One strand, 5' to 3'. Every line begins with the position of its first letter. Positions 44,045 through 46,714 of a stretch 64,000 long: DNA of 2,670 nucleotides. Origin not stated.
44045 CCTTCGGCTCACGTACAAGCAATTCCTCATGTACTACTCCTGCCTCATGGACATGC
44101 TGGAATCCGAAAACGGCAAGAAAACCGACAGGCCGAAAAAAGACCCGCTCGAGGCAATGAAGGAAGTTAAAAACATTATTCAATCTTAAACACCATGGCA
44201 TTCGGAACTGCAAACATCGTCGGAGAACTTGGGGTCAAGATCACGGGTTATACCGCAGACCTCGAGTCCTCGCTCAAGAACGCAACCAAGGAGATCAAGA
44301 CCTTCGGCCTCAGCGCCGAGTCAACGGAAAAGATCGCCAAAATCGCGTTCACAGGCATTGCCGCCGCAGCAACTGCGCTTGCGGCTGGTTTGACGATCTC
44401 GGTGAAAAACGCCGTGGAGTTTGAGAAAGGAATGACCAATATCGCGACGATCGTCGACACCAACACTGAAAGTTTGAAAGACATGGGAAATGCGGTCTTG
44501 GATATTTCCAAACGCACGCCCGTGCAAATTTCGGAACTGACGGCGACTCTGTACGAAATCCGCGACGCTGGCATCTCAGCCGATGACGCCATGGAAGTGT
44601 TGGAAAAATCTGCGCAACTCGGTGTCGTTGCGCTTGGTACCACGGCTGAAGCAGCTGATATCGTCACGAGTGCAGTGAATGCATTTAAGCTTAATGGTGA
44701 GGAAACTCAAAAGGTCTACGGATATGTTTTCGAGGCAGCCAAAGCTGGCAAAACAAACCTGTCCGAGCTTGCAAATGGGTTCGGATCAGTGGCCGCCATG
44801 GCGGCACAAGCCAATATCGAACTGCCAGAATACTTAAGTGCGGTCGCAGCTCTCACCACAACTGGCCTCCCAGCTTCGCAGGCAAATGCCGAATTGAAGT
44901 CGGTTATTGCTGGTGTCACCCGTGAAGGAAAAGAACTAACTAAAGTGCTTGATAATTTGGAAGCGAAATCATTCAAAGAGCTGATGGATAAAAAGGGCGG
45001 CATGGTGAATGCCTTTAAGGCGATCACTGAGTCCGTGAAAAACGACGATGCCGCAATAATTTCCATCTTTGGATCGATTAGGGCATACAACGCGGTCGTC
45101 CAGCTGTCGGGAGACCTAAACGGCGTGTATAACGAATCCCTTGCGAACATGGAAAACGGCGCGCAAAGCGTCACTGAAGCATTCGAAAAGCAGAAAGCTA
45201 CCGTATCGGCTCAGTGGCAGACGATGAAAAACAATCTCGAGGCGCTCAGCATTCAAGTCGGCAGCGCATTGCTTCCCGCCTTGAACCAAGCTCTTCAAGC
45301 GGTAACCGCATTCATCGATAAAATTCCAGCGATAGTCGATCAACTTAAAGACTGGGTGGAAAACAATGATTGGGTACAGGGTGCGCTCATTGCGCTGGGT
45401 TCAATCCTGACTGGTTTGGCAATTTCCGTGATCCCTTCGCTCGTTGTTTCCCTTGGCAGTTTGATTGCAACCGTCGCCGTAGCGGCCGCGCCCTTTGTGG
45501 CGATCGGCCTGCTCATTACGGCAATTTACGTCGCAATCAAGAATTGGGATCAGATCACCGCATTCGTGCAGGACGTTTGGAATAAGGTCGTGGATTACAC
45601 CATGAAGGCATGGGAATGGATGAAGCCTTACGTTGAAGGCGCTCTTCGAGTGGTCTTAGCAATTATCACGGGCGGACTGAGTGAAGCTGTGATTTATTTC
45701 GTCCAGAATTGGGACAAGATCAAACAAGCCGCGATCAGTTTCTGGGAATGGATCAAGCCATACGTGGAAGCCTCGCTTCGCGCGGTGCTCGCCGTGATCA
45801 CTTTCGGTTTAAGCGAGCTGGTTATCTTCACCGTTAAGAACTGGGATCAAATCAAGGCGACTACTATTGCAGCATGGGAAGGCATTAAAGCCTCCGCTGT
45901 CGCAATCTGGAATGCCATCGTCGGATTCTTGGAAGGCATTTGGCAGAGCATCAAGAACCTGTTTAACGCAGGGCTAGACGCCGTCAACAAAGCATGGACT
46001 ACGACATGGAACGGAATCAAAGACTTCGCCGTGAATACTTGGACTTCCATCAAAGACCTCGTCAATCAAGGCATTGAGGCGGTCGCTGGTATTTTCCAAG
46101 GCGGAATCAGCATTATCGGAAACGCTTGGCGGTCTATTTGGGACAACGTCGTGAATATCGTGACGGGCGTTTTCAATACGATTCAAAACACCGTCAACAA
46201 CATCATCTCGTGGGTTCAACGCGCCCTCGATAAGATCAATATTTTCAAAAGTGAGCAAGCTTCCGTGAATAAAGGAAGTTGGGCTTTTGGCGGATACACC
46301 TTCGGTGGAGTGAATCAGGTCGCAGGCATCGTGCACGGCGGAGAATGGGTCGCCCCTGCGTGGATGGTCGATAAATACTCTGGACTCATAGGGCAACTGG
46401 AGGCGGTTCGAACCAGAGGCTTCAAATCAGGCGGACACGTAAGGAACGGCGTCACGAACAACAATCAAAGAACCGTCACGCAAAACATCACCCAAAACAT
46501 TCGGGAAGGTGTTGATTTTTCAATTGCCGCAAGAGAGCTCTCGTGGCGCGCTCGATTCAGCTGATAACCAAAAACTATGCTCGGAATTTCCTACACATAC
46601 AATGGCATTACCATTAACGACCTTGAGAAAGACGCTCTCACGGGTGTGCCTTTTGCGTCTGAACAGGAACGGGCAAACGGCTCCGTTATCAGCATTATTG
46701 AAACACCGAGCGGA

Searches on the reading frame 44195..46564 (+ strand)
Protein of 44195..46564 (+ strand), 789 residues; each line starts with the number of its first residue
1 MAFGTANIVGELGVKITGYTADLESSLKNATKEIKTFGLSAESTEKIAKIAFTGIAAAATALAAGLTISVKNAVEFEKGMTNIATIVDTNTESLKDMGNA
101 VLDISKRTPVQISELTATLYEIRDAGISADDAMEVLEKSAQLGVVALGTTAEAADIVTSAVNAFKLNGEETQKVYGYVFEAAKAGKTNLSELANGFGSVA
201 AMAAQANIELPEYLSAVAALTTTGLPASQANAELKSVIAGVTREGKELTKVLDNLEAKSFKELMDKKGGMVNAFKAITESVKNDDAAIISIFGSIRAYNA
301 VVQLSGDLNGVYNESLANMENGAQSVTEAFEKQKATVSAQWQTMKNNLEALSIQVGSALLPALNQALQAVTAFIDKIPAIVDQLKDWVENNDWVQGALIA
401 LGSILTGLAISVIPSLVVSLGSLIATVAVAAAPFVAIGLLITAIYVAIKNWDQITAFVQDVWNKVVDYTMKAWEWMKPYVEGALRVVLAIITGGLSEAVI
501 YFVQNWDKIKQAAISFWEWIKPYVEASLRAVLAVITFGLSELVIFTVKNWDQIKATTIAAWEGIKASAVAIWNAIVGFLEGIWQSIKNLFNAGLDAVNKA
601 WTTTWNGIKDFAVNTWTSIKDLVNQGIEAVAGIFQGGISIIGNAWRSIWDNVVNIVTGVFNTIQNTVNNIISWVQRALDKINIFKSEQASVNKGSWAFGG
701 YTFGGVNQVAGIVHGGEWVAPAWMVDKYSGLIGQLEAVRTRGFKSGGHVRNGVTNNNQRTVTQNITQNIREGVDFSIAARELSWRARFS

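Call 36: search_protein_families(library=phrogs, proteins=[window:44195-46564:+], max_evalue=0.00001)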
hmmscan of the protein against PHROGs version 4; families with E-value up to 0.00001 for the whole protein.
window:44195-46564:+ (789 aa): 38 families (the best 25 are shown)
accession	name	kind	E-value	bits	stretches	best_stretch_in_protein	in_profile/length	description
phrog_991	-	tail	2e-71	242.2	2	20-601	249-808/1966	tail length tape measure protein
phrog_28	-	tail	9.8e-60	204.2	1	23-475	232-704/1228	tail length tape measure protein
phrog_1272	-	tail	1.2e-59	203.2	1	23-692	215-883/1606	tail length tape measure protein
phrog_58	-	tail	3.8e-50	172.3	1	26-681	290-889/1544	tail length tape measure protein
phrog_1533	-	tail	6.5e-40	137.6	1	23-434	208-619/1688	tail length tape measure protein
phrog_167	-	tail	1.4e-37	130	2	22-421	215-595/1555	tail length tape measure protein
phrog_4704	-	tail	8.9e-33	114.8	1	23-424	168-570/625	tail length tape measure protein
phrog_23013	-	tail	8.5e-27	94.3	1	22-448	88-513/1379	tail length tape measure protein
phrog_36688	-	tail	7.9e-26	90.9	1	16-681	24-667/1600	tail length tape measure protein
phrog_9696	-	tail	1.2e-24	87.2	1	16-350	28-357/1415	tail length tape measure protein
phrog_4200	-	tail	2.5e-23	83.5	1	323-680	106-450/732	tail length tape measure protein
phrog_14441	-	tail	4.3e-23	83.3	1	40-231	51-236/241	tail length tape measure protein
phrog_1535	-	tail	3.3e-20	72.9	1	382-750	783-1116/1152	tail length tape measure protein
phrog_1293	-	tail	1.1e-19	70.8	1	25-376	133-502/1424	tail length tape measure protein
phrog_5218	-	unknown function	9.1e-17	61.5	1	20-443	175-631/1599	-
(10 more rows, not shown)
